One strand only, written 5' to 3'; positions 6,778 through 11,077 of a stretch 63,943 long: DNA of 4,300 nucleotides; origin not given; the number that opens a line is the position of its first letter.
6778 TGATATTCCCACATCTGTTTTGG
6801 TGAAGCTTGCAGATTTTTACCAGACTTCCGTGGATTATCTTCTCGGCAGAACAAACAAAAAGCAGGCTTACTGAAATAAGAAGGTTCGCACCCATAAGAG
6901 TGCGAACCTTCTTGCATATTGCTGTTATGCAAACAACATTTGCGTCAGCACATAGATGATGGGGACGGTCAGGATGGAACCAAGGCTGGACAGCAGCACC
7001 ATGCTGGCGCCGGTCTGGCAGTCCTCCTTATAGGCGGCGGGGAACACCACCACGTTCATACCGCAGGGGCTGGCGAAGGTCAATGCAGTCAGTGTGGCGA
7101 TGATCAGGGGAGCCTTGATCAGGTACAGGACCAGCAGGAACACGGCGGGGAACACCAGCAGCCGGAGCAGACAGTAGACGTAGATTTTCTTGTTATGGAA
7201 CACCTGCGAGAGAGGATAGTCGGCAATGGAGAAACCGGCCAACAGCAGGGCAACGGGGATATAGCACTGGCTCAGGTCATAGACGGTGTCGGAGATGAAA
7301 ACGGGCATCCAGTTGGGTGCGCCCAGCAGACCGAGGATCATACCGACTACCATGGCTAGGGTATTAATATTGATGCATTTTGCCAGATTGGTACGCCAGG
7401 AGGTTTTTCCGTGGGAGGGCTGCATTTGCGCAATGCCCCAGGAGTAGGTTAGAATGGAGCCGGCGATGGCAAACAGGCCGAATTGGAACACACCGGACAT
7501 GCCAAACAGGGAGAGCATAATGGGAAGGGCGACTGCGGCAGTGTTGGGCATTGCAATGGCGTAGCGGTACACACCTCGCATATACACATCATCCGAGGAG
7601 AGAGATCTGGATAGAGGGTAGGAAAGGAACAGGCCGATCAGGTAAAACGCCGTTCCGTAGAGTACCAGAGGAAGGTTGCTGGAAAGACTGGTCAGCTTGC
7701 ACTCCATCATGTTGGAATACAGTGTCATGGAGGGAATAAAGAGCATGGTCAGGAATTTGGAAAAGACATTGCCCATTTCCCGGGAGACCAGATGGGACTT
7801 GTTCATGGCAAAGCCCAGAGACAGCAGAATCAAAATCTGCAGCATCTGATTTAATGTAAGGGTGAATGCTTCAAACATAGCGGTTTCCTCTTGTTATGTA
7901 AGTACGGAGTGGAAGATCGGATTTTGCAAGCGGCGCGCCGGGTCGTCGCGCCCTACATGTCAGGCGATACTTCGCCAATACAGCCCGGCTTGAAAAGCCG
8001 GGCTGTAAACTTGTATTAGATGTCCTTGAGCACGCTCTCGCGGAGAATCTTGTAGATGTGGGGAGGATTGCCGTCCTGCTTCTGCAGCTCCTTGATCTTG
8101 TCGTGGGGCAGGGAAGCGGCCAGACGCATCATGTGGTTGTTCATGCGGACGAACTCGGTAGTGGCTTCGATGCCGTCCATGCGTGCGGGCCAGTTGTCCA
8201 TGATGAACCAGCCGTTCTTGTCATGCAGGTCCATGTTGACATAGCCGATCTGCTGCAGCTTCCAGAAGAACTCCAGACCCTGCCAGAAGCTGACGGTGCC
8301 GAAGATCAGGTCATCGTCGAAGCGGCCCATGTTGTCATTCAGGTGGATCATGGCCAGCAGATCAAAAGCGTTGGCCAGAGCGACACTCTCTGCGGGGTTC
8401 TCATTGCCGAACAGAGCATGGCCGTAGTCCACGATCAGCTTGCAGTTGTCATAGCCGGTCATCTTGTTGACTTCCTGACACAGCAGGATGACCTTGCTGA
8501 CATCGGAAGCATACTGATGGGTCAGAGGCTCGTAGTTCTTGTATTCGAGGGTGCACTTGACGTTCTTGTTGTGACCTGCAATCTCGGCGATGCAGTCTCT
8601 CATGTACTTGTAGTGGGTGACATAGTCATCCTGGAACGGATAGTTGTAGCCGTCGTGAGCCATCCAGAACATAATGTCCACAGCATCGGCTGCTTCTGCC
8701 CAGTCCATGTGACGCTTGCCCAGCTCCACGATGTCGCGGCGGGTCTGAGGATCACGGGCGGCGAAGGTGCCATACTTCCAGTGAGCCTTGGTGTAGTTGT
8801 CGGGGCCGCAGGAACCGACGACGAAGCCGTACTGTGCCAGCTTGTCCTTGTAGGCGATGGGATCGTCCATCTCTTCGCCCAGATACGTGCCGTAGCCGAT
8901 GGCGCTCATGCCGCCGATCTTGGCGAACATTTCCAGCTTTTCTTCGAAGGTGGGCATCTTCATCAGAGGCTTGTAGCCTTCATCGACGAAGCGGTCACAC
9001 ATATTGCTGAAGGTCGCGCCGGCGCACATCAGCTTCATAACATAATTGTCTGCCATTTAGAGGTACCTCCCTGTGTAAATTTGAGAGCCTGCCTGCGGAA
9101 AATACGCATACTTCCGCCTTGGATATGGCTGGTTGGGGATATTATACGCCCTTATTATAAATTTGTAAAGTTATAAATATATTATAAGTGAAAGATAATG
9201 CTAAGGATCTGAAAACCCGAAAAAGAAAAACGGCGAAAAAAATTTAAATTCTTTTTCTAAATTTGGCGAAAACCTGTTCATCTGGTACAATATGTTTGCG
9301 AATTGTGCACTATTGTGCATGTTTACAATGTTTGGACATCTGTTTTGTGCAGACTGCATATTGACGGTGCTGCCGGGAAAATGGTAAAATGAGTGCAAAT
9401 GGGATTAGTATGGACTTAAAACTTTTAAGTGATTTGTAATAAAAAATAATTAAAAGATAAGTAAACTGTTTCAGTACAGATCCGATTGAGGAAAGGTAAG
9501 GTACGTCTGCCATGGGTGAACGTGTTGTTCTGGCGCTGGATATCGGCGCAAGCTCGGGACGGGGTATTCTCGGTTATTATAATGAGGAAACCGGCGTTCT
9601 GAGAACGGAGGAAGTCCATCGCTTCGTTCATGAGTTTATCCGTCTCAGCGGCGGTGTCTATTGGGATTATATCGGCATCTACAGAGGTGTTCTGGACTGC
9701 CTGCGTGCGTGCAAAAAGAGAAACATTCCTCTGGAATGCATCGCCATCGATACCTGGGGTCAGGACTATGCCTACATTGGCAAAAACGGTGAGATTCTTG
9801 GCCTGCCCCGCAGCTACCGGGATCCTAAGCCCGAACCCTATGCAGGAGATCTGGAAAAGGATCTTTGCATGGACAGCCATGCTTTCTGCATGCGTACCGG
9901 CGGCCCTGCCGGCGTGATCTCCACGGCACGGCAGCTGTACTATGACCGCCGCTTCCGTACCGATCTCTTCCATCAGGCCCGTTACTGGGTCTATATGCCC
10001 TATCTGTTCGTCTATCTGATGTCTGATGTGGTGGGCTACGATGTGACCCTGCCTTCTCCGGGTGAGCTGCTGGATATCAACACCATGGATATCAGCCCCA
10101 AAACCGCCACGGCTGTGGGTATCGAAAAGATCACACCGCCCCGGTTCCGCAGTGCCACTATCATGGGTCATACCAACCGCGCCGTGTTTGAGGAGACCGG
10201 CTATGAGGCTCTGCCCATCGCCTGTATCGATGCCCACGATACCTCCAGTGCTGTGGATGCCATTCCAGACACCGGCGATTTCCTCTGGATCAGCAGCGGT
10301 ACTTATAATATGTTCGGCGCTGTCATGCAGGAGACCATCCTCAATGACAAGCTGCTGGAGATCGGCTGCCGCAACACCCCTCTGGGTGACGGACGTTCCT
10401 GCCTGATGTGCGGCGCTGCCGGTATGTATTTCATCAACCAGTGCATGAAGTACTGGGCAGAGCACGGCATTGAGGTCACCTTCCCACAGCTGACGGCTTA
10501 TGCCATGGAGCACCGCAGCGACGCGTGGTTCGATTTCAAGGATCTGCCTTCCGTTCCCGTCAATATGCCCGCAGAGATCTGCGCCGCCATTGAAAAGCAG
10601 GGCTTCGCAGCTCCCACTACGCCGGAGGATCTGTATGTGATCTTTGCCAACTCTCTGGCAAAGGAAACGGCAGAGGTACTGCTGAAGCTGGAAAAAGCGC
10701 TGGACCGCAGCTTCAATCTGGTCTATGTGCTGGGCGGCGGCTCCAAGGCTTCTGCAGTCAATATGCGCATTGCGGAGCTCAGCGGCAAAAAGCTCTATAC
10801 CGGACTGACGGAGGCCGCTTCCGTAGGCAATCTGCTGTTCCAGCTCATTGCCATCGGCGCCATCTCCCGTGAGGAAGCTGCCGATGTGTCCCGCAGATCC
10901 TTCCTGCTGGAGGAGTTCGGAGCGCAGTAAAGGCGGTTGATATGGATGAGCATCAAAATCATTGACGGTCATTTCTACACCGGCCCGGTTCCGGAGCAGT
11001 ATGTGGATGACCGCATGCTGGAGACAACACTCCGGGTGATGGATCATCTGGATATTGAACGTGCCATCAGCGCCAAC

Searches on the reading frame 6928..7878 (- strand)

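Call 9: search_protein_families(library=pfam, proteins=[window:6928-7878:-], max_evalue=0.001)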
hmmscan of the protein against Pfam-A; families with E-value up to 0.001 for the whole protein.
window:6928-7878:- (317 aa): 1 family
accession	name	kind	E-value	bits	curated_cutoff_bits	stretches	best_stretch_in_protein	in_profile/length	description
PF03547.23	Mem_trans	-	3.3e-21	75.7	25.7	1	9-309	3-343/343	Membrane transport protein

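Call 19: search_protein_families(library=ncbifam, proteins=[window:6928-7878:-], max_evalue=0.001)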
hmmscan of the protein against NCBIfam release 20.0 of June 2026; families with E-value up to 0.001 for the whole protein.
window:6928-7878:- (317 aa): 1 family
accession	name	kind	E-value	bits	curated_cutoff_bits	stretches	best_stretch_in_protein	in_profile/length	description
TIGR00946.1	2a69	subfamily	5e-18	65.3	246.05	1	8-312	6-334/336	auxin efflux carrier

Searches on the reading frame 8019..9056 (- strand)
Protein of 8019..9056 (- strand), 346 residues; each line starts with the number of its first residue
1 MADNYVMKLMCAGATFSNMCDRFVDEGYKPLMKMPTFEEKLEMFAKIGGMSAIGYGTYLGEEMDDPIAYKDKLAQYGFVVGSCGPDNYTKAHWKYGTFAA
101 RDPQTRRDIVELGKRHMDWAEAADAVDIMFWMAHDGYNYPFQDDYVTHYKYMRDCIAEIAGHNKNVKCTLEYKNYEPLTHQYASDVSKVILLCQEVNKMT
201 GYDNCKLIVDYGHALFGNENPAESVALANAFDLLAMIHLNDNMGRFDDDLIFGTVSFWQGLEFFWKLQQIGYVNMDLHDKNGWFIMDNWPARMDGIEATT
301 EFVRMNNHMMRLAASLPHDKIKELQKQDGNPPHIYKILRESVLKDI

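Call 9: search_protein_families(library=pfam, proteins=[window:8019-9056:-], max_evalue=0.001)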
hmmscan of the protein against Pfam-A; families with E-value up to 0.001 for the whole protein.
window:8019-9056:- (346 aa): 1 family
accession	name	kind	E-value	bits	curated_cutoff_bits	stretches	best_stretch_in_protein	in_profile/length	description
PF01261.30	AP_endonuc_2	-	1.5e-12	48.2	31.1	1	68-274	32-223/249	Xylose isomerase-like TIM barrel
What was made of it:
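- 8016..9056 (-): Xylose-isomerase-like TIM barrel, distantly RhaI/XylA-like. Second most frequent neighbour. PF01261 (call 9).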

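Call 19: search_protein_families(library=ncbifam, proteins=[window:8019-9056:-], max_evalue=0.001)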
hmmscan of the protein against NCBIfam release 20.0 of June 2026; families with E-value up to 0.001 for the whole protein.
window:8019-9056:- (346 aa): 5 families
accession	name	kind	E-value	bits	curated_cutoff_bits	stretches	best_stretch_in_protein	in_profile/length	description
TIGR02635.1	RhaI_grampos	equivalog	3.9e-18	65.6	531.35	1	73-327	78-325/378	L-rhamnose isomerase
TIGR02631.1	xylA_Arthro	equivalog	2.6e-11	43.2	447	1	69-260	73-266/382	xylose isomerase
TIGR02629.1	L_rham_iso_rhiz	equivalog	6.2e-08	31.9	646.75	1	90-261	129-294/412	L-rhamnose catabolism isomerase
TIGR02630.1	xylose_isom_A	equivalog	2.3e-05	23.5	533.25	1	114-242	169-298/435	xylose isomerase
NF003998.0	PRK05474.1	subfamily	5.7e-05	22.1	459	1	114-242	171-300/439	xylose isomerase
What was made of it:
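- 8016..9056 (-): RhaI_grampos 65.6 bits against a cut-off of 531 (call 19).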

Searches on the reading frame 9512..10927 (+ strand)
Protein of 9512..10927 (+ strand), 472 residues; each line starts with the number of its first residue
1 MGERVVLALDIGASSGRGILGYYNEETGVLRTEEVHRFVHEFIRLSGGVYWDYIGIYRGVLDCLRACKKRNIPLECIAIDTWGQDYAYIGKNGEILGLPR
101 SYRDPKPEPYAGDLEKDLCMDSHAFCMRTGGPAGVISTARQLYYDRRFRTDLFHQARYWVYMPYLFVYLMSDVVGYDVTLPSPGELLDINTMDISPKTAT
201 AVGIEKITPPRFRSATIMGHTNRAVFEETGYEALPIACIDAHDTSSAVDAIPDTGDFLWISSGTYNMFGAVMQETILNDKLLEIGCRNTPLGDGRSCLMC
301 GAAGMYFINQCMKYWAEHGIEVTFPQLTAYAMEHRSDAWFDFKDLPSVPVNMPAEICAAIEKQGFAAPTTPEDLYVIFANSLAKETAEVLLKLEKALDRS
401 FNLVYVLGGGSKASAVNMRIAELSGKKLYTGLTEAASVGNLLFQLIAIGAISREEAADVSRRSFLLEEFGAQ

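Call 9: search_protein_families(library=pfam, proteins=[window:9512-10927:+], max_evalue=0.001)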
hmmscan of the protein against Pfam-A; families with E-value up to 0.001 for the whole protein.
window:9512-10927:+ (472 aa): 2 families
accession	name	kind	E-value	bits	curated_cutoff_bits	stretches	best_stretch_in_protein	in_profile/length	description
PF00370.27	FGGY_N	-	2.4e-12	47.4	28.8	1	6-247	2-242/245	FGGY family of carbohydrate kinases, N-terminal domain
PF02782.22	FGGY_C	-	1.6e-05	25.2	27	1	261-447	4-197/198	FGGY family of carbohydrate kinases, C-terminal domain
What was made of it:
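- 9512..10930 (+): FGGY kinase, rhamnulokinase-like. It is the most frequent conserved neighbour of the A/B pair. PF00370 and PF02782 (call 9).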

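Call 19: search_protein_families(library=ncbifam, proteins=[window:9512-10927:+], max_evalue=0.001)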
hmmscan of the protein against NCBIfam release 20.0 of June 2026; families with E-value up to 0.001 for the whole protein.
window:9512-10927:+ (472 aa): 3 families
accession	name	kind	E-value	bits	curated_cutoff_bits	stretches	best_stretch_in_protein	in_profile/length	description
TIGR02627.1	rhamnulo_kin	equivalog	5.4e-57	193.4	527.95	1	7-454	1-441/454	rhamnulokinase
NF007925.0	PRK10640.1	equivalog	4.8e-44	150.6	639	1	4-453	4-446/489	rhamnulokinase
TIGR02628.1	fuculo_kin_coli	equivalog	1.3e-13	50.7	470.9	1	5-457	2-451/465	L-fuculokinase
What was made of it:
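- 9512..10930 (+): TIGR02627 rhamnulokinase 193 bits against a cut-off of 528 (call 19).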
